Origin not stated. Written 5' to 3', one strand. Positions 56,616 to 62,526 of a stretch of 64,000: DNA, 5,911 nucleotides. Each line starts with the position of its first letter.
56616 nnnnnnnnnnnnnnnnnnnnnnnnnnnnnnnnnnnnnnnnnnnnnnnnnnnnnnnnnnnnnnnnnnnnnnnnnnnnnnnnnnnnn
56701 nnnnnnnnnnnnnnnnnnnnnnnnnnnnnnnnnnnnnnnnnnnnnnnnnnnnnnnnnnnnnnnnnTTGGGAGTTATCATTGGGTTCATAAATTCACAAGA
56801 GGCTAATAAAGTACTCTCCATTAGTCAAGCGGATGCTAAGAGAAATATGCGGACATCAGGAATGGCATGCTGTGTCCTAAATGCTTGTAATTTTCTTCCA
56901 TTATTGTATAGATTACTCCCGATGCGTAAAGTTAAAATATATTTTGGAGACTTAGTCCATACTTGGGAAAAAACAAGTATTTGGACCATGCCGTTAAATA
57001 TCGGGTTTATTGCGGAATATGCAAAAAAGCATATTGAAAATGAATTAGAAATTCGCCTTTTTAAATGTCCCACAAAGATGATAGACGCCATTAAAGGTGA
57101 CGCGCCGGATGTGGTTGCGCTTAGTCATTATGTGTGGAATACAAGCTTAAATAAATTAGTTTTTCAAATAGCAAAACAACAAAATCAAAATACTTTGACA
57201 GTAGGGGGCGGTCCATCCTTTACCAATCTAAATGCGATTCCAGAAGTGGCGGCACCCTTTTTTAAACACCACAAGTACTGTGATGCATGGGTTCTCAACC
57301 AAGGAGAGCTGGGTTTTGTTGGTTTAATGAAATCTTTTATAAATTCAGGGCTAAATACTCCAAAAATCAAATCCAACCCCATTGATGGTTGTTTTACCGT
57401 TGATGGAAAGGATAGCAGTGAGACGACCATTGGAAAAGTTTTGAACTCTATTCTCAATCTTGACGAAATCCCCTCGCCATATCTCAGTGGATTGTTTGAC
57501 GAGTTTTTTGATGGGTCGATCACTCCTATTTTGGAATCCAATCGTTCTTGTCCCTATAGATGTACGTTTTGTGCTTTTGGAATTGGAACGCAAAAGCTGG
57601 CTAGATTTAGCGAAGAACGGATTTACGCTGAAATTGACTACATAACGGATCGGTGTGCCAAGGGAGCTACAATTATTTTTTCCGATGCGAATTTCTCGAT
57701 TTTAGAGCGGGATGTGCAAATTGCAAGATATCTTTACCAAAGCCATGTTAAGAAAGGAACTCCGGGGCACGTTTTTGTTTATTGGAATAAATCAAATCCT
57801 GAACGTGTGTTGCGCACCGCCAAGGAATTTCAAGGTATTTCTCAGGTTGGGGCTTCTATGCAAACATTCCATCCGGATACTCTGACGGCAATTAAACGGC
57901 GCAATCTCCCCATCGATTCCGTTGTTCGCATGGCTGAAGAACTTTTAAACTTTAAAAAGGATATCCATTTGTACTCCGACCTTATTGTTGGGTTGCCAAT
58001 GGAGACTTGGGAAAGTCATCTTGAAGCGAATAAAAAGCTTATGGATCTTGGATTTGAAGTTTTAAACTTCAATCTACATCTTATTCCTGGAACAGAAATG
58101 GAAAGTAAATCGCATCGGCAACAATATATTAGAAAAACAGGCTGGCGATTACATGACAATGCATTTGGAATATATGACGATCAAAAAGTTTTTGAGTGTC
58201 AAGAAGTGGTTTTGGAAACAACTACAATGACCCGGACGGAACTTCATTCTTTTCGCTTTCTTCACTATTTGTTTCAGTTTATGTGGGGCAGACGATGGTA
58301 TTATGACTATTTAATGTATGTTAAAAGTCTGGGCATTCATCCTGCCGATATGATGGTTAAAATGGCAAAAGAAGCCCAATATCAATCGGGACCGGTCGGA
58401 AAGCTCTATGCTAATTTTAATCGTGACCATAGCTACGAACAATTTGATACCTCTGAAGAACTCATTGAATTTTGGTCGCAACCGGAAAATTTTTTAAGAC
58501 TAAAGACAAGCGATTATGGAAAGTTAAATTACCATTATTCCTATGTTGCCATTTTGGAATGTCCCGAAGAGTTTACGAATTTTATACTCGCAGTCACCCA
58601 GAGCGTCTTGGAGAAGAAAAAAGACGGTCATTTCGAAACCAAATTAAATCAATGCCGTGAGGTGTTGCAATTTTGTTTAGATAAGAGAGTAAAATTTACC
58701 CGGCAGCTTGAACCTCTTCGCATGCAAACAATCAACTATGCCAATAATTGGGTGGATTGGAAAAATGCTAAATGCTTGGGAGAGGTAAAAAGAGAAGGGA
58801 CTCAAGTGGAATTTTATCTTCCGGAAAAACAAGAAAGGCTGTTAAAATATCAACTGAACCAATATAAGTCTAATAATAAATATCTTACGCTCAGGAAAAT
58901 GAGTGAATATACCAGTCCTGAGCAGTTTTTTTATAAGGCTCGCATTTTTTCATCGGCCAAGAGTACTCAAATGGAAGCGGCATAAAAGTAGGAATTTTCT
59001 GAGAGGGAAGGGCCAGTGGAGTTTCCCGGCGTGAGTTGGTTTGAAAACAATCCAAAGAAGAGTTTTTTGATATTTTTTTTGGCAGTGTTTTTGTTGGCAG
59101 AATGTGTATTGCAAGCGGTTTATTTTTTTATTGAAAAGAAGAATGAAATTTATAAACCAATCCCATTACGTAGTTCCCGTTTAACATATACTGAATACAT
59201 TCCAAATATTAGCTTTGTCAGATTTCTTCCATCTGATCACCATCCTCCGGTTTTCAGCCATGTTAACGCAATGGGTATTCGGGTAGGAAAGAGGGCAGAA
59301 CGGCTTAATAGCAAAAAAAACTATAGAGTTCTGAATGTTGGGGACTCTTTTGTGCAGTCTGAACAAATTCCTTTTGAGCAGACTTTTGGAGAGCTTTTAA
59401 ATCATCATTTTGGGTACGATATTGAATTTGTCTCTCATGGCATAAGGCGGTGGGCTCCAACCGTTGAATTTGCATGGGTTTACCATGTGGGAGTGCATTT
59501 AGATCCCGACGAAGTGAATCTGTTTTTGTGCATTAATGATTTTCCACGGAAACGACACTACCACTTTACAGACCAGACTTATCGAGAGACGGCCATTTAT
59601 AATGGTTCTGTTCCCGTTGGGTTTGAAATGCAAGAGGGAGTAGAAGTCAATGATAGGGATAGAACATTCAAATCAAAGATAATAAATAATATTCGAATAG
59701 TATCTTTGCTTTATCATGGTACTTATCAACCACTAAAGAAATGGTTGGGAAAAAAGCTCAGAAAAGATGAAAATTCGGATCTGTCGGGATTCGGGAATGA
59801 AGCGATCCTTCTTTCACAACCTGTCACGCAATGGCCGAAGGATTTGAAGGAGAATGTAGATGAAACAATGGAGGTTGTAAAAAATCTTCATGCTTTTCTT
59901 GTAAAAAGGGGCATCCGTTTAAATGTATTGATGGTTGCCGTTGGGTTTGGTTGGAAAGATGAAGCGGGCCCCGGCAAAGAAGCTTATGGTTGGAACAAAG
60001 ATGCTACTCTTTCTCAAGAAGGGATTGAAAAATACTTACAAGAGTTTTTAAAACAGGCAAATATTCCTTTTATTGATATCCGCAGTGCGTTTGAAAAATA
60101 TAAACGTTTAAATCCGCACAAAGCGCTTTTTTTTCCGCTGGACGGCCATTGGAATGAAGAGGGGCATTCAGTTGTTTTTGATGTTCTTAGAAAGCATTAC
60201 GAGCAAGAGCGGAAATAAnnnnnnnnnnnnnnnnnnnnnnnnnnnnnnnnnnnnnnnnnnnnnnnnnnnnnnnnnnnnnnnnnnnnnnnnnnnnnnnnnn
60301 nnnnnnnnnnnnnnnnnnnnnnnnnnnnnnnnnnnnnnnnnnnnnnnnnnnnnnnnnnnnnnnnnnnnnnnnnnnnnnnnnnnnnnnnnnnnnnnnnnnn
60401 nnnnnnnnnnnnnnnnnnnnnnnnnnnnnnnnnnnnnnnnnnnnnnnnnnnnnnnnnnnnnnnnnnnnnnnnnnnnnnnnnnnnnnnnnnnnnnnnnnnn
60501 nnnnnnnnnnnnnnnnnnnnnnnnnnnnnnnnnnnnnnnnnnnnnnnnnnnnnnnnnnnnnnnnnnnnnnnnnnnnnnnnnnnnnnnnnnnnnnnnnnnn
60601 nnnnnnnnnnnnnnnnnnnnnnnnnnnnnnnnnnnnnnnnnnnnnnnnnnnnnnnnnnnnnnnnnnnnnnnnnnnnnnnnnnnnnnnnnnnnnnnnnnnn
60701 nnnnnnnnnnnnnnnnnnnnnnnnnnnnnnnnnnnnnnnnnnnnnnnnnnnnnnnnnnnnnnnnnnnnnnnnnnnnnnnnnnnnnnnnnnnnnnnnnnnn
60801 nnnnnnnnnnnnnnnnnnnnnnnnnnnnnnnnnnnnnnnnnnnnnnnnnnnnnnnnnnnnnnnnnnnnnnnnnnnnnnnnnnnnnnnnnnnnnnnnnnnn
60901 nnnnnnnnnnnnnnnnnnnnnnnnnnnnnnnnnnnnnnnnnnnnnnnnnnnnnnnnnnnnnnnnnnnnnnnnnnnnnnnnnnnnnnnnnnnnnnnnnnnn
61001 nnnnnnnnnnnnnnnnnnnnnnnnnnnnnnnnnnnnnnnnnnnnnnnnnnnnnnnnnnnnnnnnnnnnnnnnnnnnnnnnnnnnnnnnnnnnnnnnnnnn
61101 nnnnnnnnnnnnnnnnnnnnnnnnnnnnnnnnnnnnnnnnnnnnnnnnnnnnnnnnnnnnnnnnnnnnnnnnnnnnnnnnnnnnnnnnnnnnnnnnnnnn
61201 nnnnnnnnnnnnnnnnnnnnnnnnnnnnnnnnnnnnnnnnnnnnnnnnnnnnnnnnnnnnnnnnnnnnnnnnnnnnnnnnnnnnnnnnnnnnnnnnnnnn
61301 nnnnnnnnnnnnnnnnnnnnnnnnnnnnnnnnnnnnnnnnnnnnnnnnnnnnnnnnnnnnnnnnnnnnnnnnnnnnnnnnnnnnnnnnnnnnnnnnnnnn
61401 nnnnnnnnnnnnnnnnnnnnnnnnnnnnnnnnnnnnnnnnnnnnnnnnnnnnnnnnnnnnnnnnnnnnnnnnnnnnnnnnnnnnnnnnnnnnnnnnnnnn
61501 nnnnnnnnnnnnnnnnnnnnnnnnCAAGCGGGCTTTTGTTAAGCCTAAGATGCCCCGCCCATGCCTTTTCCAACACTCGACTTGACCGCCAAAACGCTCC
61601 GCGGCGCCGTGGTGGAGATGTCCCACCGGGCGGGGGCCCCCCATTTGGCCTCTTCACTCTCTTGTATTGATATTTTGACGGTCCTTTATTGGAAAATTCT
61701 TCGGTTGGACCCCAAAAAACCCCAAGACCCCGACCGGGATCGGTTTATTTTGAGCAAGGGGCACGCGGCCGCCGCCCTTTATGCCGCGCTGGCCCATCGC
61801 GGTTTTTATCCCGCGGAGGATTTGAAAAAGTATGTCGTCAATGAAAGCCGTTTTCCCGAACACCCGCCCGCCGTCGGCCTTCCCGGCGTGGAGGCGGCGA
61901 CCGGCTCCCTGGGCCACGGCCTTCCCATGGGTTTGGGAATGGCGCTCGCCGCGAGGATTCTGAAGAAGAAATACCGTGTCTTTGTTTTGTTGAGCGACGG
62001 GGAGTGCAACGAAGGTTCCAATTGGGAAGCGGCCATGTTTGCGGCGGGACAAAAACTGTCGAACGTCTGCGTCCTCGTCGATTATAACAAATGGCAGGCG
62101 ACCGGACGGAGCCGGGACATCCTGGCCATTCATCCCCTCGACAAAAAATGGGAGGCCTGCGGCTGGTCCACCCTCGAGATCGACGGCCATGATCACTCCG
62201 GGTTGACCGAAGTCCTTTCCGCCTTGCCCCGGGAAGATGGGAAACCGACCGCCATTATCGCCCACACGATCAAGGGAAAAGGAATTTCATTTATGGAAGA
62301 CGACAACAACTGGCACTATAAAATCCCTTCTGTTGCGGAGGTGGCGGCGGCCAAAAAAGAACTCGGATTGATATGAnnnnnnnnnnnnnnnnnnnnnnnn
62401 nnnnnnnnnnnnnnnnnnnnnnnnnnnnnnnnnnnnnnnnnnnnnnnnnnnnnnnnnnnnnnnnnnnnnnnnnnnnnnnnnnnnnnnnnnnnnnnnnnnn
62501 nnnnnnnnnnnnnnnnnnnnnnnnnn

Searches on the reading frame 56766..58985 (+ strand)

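Call 59: search_protein_families(library=pfam, proteins=[window:56766-58985:+], max_evalue=0.001)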
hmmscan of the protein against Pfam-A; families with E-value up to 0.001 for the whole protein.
window:56766-58985:+ (739 aa): 2 families
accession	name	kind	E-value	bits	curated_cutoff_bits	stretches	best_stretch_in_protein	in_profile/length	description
PF04055.27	Radical_SAM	-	6.8e-13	49.6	29.5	1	260-419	5-160/166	Radical SAM superfamily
PF02310.24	B12-binding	-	0.00021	21.5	32.1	1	81-154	19-93/121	B12 binding domain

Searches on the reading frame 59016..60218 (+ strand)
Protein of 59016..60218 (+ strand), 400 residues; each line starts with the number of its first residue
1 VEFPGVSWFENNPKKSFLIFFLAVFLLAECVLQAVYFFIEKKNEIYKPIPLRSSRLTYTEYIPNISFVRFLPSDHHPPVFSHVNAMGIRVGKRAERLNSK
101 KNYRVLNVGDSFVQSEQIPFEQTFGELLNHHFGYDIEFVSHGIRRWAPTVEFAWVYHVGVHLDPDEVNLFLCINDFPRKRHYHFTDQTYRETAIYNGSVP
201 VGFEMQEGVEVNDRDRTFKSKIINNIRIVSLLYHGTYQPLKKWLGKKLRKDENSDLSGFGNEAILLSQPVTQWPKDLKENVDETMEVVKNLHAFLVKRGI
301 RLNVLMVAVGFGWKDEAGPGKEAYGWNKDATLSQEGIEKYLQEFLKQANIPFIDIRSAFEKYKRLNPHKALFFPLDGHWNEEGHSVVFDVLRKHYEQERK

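Call 59: search_protein_families(library=pfam, proteins=[window:59016-60218:+], max_evalue=0.001)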
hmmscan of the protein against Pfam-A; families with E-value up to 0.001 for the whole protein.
window:59016-60218:+ (400 aa): 1 family
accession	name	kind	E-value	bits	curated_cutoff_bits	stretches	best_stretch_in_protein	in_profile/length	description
PF16822.11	ALGX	-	3e-08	34.1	26.5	1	275-398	19-133/268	SGNH hydrolase-like domain, acetyltransferase AlgX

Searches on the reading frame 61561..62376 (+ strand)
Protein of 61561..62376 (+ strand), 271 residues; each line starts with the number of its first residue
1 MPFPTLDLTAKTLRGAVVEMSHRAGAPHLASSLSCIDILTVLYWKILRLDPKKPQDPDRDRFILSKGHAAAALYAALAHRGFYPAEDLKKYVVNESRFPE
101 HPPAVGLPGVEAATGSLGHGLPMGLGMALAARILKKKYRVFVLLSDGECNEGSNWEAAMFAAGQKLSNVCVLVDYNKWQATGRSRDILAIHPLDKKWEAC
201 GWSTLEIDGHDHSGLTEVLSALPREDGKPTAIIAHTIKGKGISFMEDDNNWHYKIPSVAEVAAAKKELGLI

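Call 59: search_protein_families(library=pfam, proteins=[window:61561-62376:+], max_evalue=0.001)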
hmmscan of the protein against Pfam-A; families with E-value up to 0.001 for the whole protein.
window:61561-62376:+ (271 aa): 3 families
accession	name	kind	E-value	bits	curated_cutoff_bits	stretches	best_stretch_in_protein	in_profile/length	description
PF00456.26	Transketolase_N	-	5.4e-43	147.7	22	1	9-270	5-277/334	Transketolase, thiamine diphosphate binding domain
PF00676.26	E1_dh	-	7.4e-07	28.8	22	1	114-213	100-198/300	Dehydrogenase E1 component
PF13292.11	DXP_synthase_N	-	1.6e-06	28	21.2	0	120-178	116-173/274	1-deoxy-D-xylulose-5-phosphate synthase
